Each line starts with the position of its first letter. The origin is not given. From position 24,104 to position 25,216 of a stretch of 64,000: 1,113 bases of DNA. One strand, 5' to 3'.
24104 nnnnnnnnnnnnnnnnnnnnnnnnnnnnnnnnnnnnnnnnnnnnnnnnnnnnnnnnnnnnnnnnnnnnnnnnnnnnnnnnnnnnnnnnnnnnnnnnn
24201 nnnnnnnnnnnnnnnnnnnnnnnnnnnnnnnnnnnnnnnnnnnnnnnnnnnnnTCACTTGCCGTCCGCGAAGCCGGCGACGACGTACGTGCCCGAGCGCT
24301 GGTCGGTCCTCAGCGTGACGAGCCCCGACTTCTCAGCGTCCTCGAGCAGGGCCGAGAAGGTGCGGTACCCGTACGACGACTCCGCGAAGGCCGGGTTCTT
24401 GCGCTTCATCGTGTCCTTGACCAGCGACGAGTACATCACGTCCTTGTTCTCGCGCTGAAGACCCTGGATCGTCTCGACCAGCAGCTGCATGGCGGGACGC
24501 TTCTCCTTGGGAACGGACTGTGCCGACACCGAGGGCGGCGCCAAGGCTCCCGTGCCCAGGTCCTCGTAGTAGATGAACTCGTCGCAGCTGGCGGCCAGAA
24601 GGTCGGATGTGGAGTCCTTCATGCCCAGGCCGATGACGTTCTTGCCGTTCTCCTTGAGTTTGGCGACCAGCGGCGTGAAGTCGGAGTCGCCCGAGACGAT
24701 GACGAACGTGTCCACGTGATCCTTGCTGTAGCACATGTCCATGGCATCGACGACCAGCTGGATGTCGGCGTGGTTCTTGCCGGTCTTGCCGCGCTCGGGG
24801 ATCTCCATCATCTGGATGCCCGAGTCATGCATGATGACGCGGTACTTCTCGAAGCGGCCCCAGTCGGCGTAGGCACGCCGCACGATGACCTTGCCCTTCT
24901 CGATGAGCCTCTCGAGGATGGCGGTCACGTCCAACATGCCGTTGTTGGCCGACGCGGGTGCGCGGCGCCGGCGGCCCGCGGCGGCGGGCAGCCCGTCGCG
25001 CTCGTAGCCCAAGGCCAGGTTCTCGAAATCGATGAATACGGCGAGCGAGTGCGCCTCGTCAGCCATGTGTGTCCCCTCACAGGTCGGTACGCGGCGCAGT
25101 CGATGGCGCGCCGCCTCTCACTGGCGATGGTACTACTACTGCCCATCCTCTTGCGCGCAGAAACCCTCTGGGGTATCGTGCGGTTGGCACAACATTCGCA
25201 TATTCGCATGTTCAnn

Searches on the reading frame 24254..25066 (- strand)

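Call 9: search_protein_families(library=pfam, proteins=[window:24254-25066:-], max_evalue=0.01)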
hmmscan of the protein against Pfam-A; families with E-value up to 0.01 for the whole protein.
window:24254-25066:- (270 aa): 2 families
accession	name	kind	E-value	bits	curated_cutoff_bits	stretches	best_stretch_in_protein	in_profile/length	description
PF01936.24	NYN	-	6.5e-36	124.5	24.2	1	8-167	2-144/145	NYN domain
PF18475.7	PIN7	-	7.3e-05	23.8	34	1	87-141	50-103/103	PIN domain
